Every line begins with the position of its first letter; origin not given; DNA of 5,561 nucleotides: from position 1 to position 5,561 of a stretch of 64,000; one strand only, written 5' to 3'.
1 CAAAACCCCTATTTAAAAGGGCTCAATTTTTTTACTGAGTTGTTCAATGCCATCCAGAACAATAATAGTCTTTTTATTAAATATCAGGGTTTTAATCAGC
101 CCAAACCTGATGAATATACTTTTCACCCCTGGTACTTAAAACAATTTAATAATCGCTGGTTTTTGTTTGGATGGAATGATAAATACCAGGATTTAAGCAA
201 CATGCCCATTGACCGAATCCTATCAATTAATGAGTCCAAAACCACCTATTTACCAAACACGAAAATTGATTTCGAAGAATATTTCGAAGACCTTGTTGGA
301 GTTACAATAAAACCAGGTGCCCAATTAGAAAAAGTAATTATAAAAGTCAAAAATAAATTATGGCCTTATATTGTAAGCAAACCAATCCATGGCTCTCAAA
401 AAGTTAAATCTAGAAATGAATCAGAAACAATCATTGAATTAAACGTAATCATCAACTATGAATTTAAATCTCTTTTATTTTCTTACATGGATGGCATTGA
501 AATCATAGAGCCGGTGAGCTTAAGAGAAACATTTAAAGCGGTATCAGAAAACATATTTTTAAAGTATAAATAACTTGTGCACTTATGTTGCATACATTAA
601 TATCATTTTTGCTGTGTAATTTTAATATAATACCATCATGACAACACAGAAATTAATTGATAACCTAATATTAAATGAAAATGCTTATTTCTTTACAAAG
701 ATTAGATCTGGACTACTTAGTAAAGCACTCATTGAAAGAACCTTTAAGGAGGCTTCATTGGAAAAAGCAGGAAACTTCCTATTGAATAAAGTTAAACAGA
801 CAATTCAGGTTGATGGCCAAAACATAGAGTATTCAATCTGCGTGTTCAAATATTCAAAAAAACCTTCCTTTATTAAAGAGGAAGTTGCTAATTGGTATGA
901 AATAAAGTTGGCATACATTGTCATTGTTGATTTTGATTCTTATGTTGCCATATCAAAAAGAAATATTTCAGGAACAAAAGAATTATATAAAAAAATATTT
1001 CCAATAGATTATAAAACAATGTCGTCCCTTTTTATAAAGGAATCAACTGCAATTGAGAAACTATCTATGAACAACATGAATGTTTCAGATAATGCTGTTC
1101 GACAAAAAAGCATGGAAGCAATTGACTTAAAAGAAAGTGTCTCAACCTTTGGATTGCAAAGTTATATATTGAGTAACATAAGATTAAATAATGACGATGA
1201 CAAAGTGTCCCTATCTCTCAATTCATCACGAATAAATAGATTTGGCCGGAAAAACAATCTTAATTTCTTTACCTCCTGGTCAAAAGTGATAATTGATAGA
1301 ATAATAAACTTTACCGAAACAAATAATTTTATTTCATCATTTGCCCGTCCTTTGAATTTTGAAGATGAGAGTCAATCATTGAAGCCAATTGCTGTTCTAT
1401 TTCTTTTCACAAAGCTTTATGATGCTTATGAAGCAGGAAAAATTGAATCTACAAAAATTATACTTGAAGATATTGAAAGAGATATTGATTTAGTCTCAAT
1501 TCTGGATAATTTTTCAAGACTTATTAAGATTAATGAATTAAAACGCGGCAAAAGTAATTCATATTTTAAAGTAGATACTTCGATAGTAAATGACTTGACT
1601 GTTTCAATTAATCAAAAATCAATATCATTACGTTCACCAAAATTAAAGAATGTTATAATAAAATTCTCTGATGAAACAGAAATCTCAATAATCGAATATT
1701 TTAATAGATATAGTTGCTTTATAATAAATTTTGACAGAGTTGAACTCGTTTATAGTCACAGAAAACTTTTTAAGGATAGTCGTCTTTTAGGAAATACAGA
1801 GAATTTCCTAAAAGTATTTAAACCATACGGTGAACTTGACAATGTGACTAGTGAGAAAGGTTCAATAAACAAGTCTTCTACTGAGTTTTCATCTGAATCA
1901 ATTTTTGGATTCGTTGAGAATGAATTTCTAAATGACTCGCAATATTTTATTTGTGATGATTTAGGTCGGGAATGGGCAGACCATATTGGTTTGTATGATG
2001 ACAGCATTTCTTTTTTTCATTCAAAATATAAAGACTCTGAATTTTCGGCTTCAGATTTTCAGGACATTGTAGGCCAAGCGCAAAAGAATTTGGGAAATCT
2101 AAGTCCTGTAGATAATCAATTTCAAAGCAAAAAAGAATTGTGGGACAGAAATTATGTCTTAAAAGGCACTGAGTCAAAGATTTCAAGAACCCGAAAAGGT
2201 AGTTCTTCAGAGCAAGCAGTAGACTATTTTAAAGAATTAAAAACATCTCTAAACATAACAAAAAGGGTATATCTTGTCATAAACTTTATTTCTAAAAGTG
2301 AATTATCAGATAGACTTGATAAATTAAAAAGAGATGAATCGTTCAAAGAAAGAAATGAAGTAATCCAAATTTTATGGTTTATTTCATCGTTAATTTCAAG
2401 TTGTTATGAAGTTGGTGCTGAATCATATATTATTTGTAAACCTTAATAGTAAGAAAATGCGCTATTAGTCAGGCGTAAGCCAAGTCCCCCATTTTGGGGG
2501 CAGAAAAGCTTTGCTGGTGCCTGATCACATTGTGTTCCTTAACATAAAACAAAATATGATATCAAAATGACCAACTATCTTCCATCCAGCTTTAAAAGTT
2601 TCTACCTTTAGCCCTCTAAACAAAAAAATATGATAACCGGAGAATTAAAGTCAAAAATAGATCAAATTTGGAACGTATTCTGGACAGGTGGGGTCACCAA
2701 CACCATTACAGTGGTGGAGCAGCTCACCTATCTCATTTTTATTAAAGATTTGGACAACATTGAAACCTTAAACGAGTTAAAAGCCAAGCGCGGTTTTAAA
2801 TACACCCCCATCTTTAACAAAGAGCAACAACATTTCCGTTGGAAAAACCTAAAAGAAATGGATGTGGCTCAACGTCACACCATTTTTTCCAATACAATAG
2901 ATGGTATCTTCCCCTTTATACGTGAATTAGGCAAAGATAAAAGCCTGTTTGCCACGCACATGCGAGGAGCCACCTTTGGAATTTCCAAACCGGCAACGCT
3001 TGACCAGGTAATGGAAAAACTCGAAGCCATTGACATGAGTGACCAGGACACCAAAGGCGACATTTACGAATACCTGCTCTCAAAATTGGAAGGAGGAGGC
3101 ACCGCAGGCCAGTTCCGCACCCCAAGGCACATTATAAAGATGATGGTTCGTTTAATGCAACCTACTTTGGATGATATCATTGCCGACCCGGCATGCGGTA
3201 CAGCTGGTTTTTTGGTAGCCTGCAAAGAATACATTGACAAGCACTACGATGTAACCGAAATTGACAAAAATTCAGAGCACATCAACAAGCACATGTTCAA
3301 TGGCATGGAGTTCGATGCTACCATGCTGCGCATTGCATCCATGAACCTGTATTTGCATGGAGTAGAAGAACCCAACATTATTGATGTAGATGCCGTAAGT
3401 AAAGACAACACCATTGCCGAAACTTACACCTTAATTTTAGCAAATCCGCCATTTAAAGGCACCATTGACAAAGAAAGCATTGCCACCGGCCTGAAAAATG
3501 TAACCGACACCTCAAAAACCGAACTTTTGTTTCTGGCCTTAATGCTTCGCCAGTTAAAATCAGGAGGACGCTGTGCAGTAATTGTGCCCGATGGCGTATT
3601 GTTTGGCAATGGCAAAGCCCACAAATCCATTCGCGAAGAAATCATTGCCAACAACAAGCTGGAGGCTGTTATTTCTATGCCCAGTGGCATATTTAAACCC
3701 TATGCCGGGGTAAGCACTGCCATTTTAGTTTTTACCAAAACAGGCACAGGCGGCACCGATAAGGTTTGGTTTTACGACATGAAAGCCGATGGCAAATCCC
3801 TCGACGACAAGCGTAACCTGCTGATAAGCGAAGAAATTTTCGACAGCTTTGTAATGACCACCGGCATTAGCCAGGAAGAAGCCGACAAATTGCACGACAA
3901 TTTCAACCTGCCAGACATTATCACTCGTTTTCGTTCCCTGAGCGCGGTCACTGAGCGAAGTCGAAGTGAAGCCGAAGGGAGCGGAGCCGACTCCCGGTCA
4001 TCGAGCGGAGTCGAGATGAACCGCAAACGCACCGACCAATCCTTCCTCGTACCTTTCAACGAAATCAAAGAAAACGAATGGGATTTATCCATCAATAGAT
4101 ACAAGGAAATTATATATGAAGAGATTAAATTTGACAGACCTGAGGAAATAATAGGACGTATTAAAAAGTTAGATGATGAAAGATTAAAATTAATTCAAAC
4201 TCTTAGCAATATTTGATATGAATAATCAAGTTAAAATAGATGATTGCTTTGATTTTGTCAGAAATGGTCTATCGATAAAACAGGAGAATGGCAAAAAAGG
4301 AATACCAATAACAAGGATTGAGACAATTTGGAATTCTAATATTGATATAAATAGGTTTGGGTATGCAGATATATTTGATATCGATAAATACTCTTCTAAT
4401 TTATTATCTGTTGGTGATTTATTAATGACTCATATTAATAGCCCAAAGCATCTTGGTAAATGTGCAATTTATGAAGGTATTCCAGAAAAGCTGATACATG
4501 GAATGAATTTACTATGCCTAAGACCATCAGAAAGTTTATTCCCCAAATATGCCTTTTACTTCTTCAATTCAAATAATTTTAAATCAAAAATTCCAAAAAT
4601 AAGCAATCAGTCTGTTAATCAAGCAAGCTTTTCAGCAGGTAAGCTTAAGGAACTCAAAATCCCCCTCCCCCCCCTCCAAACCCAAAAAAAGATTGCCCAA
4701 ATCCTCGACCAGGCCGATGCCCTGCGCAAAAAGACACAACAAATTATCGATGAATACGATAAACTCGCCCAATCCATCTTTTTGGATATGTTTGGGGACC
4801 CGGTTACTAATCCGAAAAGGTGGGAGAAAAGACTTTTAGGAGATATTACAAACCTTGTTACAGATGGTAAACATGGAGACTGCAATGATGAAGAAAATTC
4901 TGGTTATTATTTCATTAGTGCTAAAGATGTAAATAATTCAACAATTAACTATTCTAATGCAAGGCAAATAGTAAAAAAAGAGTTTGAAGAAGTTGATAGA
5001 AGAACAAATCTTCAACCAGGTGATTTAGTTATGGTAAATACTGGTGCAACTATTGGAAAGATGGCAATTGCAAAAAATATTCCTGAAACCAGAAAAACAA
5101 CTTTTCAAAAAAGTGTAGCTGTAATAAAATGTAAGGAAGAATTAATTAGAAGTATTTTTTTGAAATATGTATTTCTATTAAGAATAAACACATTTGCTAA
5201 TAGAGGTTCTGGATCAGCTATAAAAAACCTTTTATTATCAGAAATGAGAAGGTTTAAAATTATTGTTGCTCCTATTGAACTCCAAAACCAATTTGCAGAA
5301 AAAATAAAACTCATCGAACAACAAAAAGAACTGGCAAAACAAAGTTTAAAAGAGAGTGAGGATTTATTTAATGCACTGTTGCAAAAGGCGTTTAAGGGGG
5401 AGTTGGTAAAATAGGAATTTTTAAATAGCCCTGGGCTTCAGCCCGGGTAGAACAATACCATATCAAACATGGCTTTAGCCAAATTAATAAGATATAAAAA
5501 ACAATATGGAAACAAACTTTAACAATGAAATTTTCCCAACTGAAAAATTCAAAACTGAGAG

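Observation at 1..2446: WYL regulator followed by a 602-aa orphan protein at the head of the defence island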

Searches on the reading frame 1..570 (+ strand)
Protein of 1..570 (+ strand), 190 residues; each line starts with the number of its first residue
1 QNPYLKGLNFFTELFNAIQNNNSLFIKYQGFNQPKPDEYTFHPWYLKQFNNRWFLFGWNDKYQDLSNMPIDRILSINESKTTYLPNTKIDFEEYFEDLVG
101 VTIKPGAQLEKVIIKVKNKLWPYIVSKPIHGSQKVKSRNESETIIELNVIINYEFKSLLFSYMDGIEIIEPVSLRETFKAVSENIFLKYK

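Call 3: search_protein_families(library=pfam, proteins=[window:1-570:+], max_evalue=0.1)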
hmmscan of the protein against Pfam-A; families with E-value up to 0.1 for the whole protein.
window:1-570:+ (190 aa): 3 families
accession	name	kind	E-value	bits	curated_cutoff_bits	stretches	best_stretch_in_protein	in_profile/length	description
PF13280.12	WYL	-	1e-11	45.1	21.8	1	10-76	2-68/70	WYL domain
PF25583.1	WCX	-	1.4e-05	25.8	23.9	1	111-180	4-70/76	WCX domain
PF08179.17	SspP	-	0.026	15.5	25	1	127-141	24-38/44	Small acid-soluble spore protein P family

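Call 4: search_protein_families(library=padloc, proteins=[window:1-570:+], max_evalue=0.1)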
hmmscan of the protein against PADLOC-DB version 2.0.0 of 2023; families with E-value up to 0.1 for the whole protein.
window:1-570:+ (190 aa): 4 families
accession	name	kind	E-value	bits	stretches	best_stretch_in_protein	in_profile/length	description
PDLC01652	WYL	-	9.2e-25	85.8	1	10-184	19-160/162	"CAS-I,CAS-II,CAS-III,CAS-IV,CAS-V,CAS-VI; associated_signaling"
PDLC01457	WYL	-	2.1e-08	32.1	1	10-173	126-228/229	"CAS-I,CAS-II,CAS-III,CAS-IV,CAS-V,CAS-VI; associated_signaling"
PDLC01766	Cas3c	-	1.3e-05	21.7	1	11-180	137-307/1009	-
PDLC01036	WYL/Csx1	-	0.0056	14.4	1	127-183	223-275/279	CARF+WYL C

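Call 5: search_protein_families(library=ncbifam, proteins=[window:1-570:+], max_evalue=0.1)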
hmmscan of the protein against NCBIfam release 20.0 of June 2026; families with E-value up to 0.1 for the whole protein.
window:1-570:+ (190 aa): 0 families

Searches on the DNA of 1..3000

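Call 102: search_rna_families(source=window, start=1, end=3000, threshold=evalue, max_evalue=1)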
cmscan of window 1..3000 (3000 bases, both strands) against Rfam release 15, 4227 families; matches with E-value up to 1: 0.
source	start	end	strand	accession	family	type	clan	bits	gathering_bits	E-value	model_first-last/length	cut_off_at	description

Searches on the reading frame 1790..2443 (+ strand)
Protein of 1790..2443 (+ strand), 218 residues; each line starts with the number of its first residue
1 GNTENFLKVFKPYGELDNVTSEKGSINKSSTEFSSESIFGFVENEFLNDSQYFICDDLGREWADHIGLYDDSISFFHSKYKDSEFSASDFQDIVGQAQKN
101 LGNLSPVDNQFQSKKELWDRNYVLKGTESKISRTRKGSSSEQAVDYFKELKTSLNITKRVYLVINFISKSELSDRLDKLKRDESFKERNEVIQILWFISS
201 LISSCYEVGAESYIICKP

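Call 49: predict_structure(alignment_id=A2)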
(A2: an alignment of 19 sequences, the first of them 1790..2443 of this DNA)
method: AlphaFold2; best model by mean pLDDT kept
length: 218 residues; sequences in the alignment: 19
mean_pLDDT: 94.7   pTM: 0.92
mean pLDDT of the five models: 94.7, 92.7, 89.7, 89.2, 89.2
residues with pLDDT >= 90: 194; 70-90: 23; 50-70: 1; < 50: 0
segments of 3 or more residues with pLDDT < 50: none
pLDDT, mean of each block of 10 residues (from residue 1): 88 97 96 97 97 92 94 97 94 96 88 94 95 96 95 92 97 95 95 95 95 98
secondary structure, 60 per line:
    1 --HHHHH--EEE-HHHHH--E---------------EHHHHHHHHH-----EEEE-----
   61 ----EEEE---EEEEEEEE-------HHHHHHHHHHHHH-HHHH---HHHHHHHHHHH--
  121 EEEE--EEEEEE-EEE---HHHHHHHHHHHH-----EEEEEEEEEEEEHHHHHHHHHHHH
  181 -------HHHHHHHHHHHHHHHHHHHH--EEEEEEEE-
elements in order: H3-7 E10-12 H14-18 H38-46 E52-55 E65-68 E72-79 H87-99 H101-104 H108-118 E121-124 E127-132 E134-136 H140-151 E157-168 H169-180 H188-207 E210-217

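Call 54: fold_search(model_id=the predicted structure, library=pdb)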
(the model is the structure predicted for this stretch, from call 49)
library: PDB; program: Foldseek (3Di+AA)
matches with E <= 10: 459; with E <= 0.001: 0
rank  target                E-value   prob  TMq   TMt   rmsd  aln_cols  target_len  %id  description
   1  8dgc_A                2.9e-02  0.66  0.33  0.05   9.1       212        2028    8  Avs3 bound to phage PhiV-1 terminase (released 2022-08-03)
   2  1mo6                  2.9e-02  0.09  0.13  0.10  17.3       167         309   14  RECA-DATP-MG COMPLEX (released 2003-02-18)
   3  2zrp                  6.8e-02  0.09  0.14  0.10  17.3       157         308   14  MsRecA dATP form II' (released 2008-12-09)
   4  6qnz_B                9.4e-02  0.28  0.22  0.09  15.4       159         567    9  Crystal structure of the site-specific DNA nickase N.BspD6I E418A Mutant (released 2020-03-04)
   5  2zrh                  1.0e-01  0.07  0.14  0.10  16.8       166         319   14  MsRecA Q196A form IV (released 2008-12-09)
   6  8dbs_A                1.1e-01  0.08  0.16  0.09  16.8       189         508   10  E. coli ATP synthase imaged in 10mM MgATP State2 "half-up" Fo classified (released 2023-01-25)
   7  1nqk                  1.4e-01  0.08  0.17  0.12  16.3       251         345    9  Structural Genomics, Crystal structure of Alkanesulfonate monooxygenase (released 2003-09-23)
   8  1ubc                  1.6e-01  0.08  0.15  0.11  16.5       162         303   12  Structure of Reca Protein (released 2003-07-22)
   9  2odn                  1.6e-01  0.06  0.14  0.10  17.3       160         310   15  MSRECA-dATP complex (released 2007-06-19)
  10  8dbr_A                1.7e-01  0.06  0.17  0.09  18.8       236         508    9  E. coli ATP synthase imaged in 10mM MgATP State2 "half-up (released 2023-01-25)
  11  6qnz_A                2.0e-01  0.18  0.21  0.09  15.3       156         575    8  Crystal structure of the site-specific DNA nickase N.BspD6I E418A Mutant (released 2020-03-04)
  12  6knk_C                2.0e-01  0.07  0.18  0.12  17.7       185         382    9  Crystal structure of SbnH in complex with citryl-diaminoethane (released 2019-11-13)
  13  6pk5_F                2.3e-01  0.07  0.17  0.19  14.7       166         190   14  Adenylate kinase from Methanococcus igneus - apo form (released 2020-07-01)
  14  6pk5_C                2.6e-01  0.07  0.16  0.18  14.2       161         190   14  Adenylate kinase from Methanococcus igneus - apo form (released 2020-07-01)
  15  1ki9_B                2.6e-01  0.07  0.16  0.17  14.1       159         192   14  Adenylate kinase from Methanococcus thermolithotrophicus (released 2003-06-03)
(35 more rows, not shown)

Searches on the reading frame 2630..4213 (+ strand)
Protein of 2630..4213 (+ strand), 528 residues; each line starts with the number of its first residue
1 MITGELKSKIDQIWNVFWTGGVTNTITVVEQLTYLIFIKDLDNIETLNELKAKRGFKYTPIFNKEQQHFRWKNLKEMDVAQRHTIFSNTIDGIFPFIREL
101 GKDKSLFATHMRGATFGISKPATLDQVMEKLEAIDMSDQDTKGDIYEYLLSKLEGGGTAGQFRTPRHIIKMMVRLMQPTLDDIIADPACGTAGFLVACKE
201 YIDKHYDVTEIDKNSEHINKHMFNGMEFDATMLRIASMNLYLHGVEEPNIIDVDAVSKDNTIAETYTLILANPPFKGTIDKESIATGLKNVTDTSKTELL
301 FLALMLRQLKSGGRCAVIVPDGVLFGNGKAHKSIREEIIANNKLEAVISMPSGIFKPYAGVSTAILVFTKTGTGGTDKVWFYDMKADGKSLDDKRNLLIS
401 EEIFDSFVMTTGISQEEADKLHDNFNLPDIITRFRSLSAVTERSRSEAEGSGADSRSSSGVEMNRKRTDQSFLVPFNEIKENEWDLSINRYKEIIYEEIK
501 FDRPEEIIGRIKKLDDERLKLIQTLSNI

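Call 3: search_protein_families(library=pfam, proteins=[window:2630-4213:+], max_evalue=0.1)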
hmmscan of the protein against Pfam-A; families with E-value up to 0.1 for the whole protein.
window:2630-4213:+ (528 aa): 8 families
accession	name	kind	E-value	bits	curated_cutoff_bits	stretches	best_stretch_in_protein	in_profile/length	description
PF02384.22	N6_Mtase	-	8.1e-63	213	20.4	1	138-431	2-291/311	N-6 DNA Methylase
PF12161.14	HsdM_N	-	2.5e-14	54.5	24.5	1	6-131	1-135/135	HsdM N-terminal domain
PF07669.17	Eco57I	-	2e-08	35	25.3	1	254-352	69-168/171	Eco57I restriction-modification methylase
PF01170.24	UPF0020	-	2.5e-06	27.8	22.3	1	171-286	19-142/197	RMKL-like, methyltransferase domain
PF20473.4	MmeI_Mtase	-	8.2e-06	25.6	27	1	182-243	21-85/259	MmeI, DNA-methyltransferase domain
PF01209.24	Ubie_methyltran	-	0.00075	19.3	20.1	1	173-318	40-152/233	ubiE/COQ5 methyltransferase family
PF05175.20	MTS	-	0.0034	17.5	23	1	223-282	58-116/170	Methyltransferase small domain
PF13847.12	Methyltransf_31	-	0.092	12.9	27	0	184-321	7-113/145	Methyltransferase domain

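Call 4: search_protein_families(library=padloc, proteins=[window:2630-4213:+], max_evalue=0.1)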
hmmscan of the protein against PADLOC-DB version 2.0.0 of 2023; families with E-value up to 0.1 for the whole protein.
window:2630-4213:+ (528 aa): 51 families (the best 25 are shown)
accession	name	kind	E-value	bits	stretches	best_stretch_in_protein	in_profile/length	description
PDLC03021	MTase_I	-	2.4e-164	545.8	1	1-527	2-487/491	Type I methyltransferase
PDLC03026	MTase_I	-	2.1e-76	256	1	6-423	6-409/487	Type I methyltransferase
PDLC03025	MTase_I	-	6.8e-70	234.3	1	20-385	18-384/569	Type I methyltransferase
PDLC03036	MTase_I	-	9.4e-41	137.9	1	124-385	177-444/635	Type I methyltransferase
PDLC03031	MTase_I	-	8.2e-40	134.8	1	130-379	153-412/834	Type I methyltransferase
PDLC04134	mad2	-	2.7e-39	133.3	1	21-395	156-469/492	mads_2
PDLC03022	MTase_I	-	4.3e-34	116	1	122-384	143-418/857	Type I methyltransferase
PDLC03018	MTase_I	-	1.5e-30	104.3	3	59-225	213-371/749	Type I methyltransferase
PDLC03029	MTase_I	-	2.4e-26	90.4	1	119-371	130-404/661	Type I methyltransferase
PDLC03218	MTase_II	-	3.3e-26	90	1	126-370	230-481/532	Type II methyltransferase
PDLC03602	REase_MTase_IIG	-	9.8e-25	85.2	1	126-391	292-545/637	Type IIG restriction enzyme-methyltransferase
PDLC03027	MTase_I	-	1.2e-24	84.9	1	132-403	128-399/810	Type I methyltransferase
PDLC03318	MTase_II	-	1.3e-24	84.5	2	30-254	227-457/723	Type II methyltransferase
PDLC03035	MTase_I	-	9.9e-23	78.5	1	122-383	133-401/653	Type I methyltransferase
PDLC03240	MTase_II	-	1.4e-22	78.2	1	130-403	152-421/511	Type II methyltransferase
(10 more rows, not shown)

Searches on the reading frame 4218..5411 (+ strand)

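Call 3: search_protein_families(library=pfam, proteins=[window:4218-5411:+], max_evalue=0.1)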
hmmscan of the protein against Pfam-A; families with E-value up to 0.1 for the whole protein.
window:4218-5411:+ (398 aa): 4 families
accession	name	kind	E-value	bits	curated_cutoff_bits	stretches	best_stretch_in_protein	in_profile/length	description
PF01420.25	Methylase_S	-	1.6e-29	103.7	22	2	4-176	6-162/168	Type I restriction modification DNA specificity domain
PF00877.26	NLPC_P60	-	0.025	15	23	0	247-284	34-70/105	NlpC/P60 family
PF03796.21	DnaB_C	-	0.043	13.6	27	1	253-304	3-55/255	DnaB-like helicase C terminal domain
PF05430.17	Methyltransf_30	-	0.047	14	22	0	173-215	40-81/124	S-adenosyl-L-methionine-dependent methyltransferase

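Call 4: search_protein_families(library=padloc, proteins=[window:4218-5411:+], max_evalue=0.1)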
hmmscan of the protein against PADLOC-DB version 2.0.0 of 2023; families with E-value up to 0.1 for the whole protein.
window:4218-5411:+ (398 aa): 135 families (the best 25 are shown)
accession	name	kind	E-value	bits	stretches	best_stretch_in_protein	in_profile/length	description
PDLC03107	Specificity_I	-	5.6e-76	254.2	2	140-396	133-392/392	Type I specificity subunit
PDLC03069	Specificity_I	-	9.1e-68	227.1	2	142-396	133-387/387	Type I specificity subunit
PDLC03084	Specificity_I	-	1.7e-66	223.2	1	47-396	45-390/392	Type I specificity subunit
PDLC03100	Specificity_I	-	2.3e-55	186.6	2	143-394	141-390/392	Type I specificity subunit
PDLC03117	Specificity_I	-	1.6e-54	183.6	2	105-396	95-386/518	Type I specificity subunit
PDLC03153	Specificity_I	-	7.4e-52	175.1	1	19-396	23-410/417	Type I specificity subunit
PDLC03062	Specificity_I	-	1.2e-48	164.1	1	101-396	98-375/375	Type I specificity subunit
PDLC03119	Specificity_I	-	3e-47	159.4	1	4-394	5-391/393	Type I specificity subunit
PDLC03129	Specificity_I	-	1.9e-45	153.4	1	91-396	86-396/431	Type I specificity subunit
PDLC03079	Specificity_I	-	5.5e-45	152.4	2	196-396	242-447/470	Type I specificity subunit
PDLC03108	Specificity_I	-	5.1e-43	146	2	61-396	100-435/452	Type I specificity subunit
PDLC04137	mad5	-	7.7e-40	135.3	2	201-395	2-188/392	mads_5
PDLC03189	Specificity_I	-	3.6e-39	132.9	2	199-397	221-418/459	Type I specificity subunit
PDLC03090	Specificity_I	-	5.9e-38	129.2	1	23-396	42-431/434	Type I specificity subunit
PDLC03179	Specificity_I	-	8e-38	128.7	2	194-381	386-573/589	Type I specificity subunit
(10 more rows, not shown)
